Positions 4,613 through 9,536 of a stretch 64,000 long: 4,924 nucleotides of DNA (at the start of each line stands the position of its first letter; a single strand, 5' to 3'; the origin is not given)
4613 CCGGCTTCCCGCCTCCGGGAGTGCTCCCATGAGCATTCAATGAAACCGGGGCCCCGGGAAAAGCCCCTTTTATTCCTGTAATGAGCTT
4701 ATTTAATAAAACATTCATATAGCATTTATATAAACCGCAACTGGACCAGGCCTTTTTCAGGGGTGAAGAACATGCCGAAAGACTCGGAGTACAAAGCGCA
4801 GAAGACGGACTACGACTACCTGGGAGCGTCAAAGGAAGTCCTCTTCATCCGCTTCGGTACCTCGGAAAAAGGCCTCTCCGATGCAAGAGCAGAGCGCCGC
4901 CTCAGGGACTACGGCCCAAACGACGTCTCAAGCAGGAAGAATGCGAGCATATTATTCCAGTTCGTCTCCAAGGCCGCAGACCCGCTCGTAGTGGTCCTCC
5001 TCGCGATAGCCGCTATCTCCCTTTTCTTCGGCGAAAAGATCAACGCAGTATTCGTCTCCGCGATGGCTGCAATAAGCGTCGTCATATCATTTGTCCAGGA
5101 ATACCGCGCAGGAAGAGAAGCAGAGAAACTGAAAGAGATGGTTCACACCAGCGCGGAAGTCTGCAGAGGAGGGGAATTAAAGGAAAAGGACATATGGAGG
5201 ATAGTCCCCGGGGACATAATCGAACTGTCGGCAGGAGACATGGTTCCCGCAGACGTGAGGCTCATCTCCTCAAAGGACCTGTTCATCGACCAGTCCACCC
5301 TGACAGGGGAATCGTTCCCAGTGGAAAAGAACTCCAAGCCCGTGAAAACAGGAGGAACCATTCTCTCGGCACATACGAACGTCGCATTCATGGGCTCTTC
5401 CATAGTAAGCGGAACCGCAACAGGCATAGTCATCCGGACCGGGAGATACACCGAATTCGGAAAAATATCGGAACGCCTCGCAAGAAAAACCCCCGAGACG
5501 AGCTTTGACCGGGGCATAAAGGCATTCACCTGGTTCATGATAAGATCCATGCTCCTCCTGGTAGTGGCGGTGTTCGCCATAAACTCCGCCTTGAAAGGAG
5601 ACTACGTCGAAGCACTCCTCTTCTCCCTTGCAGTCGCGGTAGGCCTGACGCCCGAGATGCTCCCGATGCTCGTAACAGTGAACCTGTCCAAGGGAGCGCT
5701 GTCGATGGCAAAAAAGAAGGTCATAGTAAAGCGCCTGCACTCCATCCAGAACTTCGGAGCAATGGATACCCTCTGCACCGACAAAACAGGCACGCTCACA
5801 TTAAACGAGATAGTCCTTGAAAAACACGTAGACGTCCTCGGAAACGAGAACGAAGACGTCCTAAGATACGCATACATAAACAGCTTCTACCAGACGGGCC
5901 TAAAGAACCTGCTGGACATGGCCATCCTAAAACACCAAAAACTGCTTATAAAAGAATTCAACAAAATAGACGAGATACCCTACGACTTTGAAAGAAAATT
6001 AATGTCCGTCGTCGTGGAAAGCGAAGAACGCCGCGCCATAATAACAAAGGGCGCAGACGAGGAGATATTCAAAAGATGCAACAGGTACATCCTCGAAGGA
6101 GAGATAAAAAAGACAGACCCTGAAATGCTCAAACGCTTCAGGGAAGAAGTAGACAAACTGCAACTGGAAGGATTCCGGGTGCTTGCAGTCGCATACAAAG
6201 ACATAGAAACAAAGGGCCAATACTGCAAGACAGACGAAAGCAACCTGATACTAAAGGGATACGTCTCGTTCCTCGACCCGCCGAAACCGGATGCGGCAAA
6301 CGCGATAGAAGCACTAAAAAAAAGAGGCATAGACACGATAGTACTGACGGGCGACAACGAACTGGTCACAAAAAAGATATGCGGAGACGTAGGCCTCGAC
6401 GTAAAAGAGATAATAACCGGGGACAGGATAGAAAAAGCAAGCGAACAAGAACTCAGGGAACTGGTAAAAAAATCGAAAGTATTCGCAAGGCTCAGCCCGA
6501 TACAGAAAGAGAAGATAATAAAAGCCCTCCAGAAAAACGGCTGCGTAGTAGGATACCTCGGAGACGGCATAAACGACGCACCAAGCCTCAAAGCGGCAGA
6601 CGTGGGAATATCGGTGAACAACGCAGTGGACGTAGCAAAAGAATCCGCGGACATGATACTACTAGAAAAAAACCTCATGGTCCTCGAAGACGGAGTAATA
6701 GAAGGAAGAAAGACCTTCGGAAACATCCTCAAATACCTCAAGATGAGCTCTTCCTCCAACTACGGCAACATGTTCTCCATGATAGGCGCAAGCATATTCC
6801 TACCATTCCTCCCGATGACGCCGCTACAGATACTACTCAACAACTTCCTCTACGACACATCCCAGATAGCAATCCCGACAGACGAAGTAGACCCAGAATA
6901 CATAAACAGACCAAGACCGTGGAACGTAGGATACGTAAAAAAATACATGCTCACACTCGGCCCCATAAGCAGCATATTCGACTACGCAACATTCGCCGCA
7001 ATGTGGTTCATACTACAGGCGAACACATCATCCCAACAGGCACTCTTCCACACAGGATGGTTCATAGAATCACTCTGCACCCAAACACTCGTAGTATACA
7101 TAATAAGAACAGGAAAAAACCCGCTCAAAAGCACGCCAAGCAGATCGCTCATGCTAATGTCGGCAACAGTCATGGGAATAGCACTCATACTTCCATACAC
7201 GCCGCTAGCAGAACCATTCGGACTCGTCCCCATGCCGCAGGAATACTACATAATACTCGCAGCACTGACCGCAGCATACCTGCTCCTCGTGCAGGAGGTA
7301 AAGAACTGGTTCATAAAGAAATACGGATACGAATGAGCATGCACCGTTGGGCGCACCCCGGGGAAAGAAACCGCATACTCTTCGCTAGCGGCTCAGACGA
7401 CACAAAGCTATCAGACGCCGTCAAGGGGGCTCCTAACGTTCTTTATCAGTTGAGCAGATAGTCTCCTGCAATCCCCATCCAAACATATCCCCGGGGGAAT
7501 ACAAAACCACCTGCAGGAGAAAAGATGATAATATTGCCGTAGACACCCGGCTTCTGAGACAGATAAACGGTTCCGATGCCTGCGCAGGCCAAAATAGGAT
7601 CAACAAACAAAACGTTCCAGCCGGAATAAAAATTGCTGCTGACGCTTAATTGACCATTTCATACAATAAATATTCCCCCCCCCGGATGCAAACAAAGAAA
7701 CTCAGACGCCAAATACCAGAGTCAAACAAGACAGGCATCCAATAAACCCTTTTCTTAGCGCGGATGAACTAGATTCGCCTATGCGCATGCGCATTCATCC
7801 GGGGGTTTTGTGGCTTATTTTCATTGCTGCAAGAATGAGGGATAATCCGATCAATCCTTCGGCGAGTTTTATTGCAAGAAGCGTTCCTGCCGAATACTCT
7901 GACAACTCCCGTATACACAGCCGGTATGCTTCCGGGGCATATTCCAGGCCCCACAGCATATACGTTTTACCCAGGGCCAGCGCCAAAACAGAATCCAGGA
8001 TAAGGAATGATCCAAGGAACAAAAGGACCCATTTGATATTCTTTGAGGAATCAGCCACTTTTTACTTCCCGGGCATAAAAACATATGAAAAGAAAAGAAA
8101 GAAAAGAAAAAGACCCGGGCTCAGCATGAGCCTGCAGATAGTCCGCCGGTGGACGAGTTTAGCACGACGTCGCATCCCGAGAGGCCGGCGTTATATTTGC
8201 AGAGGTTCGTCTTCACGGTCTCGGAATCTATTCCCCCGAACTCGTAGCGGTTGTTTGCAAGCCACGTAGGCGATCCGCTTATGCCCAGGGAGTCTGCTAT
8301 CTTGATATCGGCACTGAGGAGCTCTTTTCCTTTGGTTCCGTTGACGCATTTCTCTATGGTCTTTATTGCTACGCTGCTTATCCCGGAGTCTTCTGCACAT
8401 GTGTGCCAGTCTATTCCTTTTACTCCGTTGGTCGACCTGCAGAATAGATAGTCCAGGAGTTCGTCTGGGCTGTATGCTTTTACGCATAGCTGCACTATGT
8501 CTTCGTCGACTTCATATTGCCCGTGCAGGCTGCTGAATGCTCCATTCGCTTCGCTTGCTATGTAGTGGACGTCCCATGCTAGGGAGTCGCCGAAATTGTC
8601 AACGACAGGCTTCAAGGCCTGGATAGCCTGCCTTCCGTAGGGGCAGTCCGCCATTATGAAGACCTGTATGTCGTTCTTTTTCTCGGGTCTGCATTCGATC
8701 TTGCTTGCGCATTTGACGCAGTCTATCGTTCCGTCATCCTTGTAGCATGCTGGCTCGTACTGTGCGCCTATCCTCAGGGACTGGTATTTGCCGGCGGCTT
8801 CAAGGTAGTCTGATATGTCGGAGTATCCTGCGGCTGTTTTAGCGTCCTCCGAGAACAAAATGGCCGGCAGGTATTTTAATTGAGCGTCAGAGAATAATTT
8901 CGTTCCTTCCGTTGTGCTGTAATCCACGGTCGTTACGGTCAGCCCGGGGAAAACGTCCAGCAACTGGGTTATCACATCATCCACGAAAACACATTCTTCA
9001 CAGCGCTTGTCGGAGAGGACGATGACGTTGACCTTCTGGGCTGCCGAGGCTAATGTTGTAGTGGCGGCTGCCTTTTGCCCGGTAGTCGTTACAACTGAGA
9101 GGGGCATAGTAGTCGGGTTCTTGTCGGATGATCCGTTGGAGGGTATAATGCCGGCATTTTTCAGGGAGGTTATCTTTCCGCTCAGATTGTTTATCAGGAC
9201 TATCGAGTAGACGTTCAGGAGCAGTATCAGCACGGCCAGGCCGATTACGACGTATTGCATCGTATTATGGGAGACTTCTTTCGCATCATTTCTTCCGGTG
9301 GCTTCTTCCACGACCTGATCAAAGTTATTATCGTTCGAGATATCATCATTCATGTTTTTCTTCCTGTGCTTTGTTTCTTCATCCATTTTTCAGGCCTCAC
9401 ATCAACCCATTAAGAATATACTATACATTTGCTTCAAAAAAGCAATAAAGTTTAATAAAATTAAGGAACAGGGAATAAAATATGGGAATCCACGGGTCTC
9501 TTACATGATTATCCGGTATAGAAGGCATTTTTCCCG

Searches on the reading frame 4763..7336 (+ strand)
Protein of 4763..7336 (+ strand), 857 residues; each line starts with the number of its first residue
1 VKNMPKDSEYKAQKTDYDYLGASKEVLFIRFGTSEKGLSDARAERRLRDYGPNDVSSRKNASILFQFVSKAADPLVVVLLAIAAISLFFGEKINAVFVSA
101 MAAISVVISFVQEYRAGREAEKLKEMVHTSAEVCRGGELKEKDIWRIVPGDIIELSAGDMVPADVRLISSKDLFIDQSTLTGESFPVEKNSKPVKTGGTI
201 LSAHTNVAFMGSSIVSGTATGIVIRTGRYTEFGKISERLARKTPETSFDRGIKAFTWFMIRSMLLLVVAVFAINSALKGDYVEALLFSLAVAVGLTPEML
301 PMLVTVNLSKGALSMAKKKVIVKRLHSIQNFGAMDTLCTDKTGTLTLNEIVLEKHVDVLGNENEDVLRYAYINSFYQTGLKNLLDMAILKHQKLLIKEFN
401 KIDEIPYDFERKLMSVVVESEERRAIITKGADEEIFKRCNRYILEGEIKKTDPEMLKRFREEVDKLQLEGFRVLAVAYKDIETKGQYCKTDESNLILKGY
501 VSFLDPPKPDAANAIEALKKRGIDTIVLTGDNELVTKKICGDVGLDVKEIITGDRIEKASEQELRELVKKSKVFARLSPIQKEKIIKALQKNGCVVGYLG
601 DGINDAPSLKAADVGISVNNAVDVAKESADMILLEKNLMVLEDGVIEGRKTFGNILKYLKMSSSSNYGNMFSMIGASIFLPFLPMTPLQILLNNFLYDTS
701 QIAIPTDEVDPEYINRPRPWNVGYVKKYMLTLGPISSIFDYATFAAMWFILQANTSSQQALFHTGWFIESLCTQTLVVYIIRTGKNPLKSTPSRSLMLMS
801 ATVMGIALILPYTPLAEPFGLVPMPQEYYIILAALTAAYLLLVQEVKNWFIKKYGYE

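Call 26: search_protein_families(library=pfam, proteins=[window:4763-7336:+], max_evalue=0.0001)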
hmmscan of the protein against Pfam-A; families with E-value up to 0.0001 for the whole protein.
window:4763-7336:+ (857 aa): 5 families
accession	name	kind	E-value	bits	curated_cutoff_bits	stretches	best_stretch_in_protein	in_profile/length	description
PF00122.25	E1-E2_ATPase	-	1.7e-42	145.4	28.1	1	126-318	2-181/181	E1-E2 ATPase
PF00689.26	Cation_ATPase_C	-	4.3e-22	79.2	27.3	1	682-847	1-173/175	Cation transporting ATPase, C-terminus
PF00702.32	Hydrolase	-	1.4e-18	68.4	26.4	1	334-613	1-191/191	haloacid dehalogenase-like hydrolase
PF00690.31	Cation_ATPase_N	-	1.3e-13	50.8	20.4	1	24-86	6-69/69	Cation transporter/ATPase, N-terminus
PF13246.12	Cation_ATPase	-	6.5e-11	42.5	21.7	1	358-441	8-90/91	Cation transport ATPase (P-type)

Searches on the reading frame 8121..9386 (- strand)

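Call 26: search_protein_families(library=pfam, proteins=[window:8121-9386:-], max_evalue=0.0001)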
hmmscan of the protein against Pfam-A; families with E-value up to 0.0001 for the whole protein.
window:8121-9386:- (421 aa): 1 family
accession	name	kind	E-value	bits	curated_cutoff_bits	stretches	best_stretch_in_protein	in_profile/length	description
PF03227.22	GILT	-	1.6e-06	28.8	22.4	1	240-333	2-106/107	Gamma interferon inducible lysosomal thiol reductase (GILT)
